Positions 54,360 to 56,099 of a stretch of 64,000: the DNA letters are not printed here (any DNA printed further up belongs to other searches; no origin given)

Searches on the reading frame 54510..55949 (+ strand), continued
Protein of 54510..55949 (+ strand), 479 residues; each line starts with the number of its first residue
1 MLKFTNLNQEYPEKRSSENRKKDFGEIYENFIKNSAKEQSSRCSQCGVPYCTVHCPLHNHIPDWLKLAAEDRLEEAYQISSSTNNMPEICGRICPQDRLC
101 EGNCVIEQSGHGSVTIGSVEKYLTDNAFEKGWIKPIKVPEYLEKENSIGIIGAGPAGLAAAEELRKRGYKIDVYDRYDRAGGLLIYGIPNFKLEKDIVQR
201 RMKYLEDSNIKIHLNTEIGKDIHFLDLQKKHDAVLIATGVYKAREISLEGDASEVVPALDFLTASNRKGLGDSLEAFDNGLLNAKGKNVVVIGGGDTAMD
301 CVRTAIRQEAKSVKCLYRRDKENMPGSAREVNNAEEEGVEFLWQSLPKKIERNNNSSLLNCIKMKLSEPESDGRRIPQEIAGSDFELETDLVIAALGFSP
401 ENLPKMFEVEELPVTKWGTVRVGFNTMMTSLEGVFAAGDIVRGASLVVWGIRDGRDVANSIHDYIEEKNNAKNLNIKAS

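Call 42: find_encoding_contigs(protein=P0071, flank=1200, max_places=6)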
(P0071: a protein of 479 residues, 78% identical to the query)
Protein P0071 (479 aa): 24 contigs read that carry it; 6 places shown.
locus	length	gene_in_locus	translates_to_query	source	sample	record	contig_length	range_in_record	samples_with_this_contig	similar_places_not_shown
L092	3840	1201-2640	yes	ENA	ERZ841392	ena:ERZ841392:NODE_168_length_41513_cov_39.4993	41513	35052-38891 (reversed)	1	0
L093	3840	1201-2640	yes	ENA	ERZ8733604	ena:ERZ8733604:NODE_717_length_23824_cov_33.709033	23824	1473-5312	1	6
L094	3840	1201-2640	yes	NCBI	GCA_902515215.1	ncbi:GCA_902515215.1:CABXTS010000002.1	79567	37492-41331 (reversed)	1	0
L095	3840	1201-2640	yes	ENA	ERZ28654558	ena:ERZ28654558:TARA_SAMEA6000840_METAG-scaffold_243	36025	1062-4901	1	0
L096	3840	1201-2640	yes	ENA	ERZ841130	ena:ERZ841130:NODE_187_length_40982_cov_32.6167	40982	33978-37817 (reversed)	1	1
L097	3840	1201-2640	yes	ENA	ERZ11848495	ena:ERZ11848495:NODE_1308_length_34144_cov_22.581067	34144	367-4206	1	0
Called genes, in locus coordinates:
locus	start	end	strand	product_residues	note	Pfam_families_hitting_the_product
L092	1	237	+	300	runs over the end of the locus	PF01073:3Beta_HSD, PF01370:Epimerase, PF05368:NmrA, PF07993:NAD_binding_4 (faint), PF13460:NAD_binding_10, PF04321:RmlD_sub_bind (weak)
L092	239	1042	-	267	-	PF02673:BacA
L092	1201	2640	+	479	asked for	PF14691:Fer4_20, PF00070:Pyr_redox (weak), PF01266:DAO (faint), PF01494:FAD_binding_3 (weak), PF01946:Thi4 (faint), PF07992:Pyr_redox_2, PF13450:NAD_binding_8, PF13738:Pyr_redox_3 (weak), +1 more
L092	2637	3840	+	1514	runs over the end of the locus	PF00310:GATase_2, PF04898:Glu_syn_central, PF01645:Glu_synthase, PF01493:GXGXG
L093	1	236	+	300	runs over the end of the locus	PF01073:3Beta_HSD, PF01370:Epimerase, PF05368:NmrA, PF07993:NAD_binding_4 (faint), PF13460:NAD_binding_10, PF04321:RmlD_sub_bind (weak)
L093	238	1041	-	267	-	PF02673:BacA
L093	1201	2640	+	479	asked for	PF14691:Fer4_20, PF00070:Pyr_redox (weak), PF01266:DAO (faint), PF01494:FAD_binding_3 (weak), PF01946:Thi4 (faint), PF07992:Pyr_redox_2, PF13450:NAD_binding_8, PF13738:Pyr_redox_3 (weak), +1 more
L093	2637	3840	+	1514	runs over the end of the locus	PF00310:GATase_2, PF04898:Glu_syn_central, PF01645:Glu_synthase, PF01493:GXGXG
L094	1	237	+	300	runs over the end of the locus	PF01073:3Beta_HSD, PF01370:Epimerase, PF05368:NmrA, PF07993:NAD_binding_4 (faint), PF13460:NAD_binding_10, PF04321:RmlD_sub_bind (weak)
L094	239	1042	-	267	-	PF02673:BacA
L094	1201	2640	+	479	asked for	PF14691:Fer4_20, PF00070:Pyr_redox (weak), PF01266:DAO (faint), PF01494:FAD_binding_3 (weak), PF01946:Thi4 (faint), PF07992:Pyr_redox_2, PF13450:NAD_binding_8, PF13738:Pyr_redox_3 (weak), +1 more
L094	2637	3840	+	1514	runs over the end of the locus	PF00310:GATase_2, PF04898:Glu_syn_central, PF01645:Glu_synthase, PF01493:GXGXG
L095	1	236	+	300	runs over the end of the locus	PF01073:3Beta_HSD, PF01370:Epimerase, PF05368:NmrA, PF07993:NAD_binding_4 (faint), PF13460:NAD_binding_10, PF04321:RmlD_sub_bind (weak)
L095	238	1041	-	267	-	PF02673:BacA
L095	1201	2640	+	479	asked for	PF14691:Fer4_20, PF00070:Pyr_redox (weak), PF01266:DAO (faint), PF01494:FAD_binding_3 (weak), PF01946:Thi4 (faint), PF07992:Pyr_redox_2, PF13450:NAD_binding_8, PF13738:Pyr_redox_3 (weak), +1 more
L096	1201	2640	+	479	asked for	PF14691:Fer4_20, PF00070:Pyr_redox (weak), PF01266:DAO (faint), PF01494:FAD_binding_3 (weak), PF01946:Thi4 (faint), PF07992:Pyr_redox_2, PF13450:NAD_binding_8, PF13738:Pyr_redox_3 (weak), +1 more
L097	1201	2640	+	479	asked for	PF14691:Fer4_20, PF00070:Pyr_redox (weak), PF01266:DAO (faint), PF01494:FAD_binding_3 (weak), PF01946:Thi4 (faint), PF07992:Pyr_redox_2, PF13450:NAD_binding_8, PF13738:Pyr_redox_3 (weak), +1 more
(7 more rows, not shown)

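Call 43: find_encoding_contigs(protein=P0052, flank=1200, max_places=4)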
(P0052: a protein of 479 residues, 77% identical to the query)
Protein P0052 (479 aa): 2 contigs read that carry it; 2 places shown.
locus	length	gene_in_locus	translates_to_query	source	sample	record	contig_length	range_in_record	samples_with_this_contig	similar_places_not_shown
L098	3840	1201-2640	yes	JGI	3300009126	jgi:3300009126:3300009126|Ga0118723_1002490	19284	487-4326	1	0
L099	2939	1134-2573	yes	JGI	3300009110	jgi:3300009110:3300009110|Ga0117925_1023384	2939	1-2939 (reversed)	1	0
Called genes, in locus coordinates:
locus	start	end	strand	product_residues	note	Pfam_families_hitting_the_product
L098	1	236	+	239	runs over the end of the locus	?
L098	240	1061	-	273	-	PF02673:BacA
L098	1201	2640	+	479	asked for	PF14691:Fer4_20, PF00070:Pyr_redox (faint), PF01266:DAO (faint), PF03486:HI0933_like (faint), PF07992:Pyr_redox_2, PF13450:NAD_binding_8, PF13738:Pyr_redox_3 (weak)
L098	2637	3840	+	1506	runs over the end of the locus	PF00310:GATase_2, PF04898:Glu_syn_central, PF01645:Glu_synthase, PF01493:GXGXG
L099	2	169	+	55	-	?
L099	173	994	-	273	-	PF02673:BacA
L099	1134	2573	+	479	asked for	PF14691:Fer4_20, PF00070:Pyr_redox (faint), PF01266:DAO (faint), PF03486:HI0933_like (faint), PF07992:Pyr_redox_2, PF13450:NAD_binding_8, PF13738:Pyr_redox_3 (weak)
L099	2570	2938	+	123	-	?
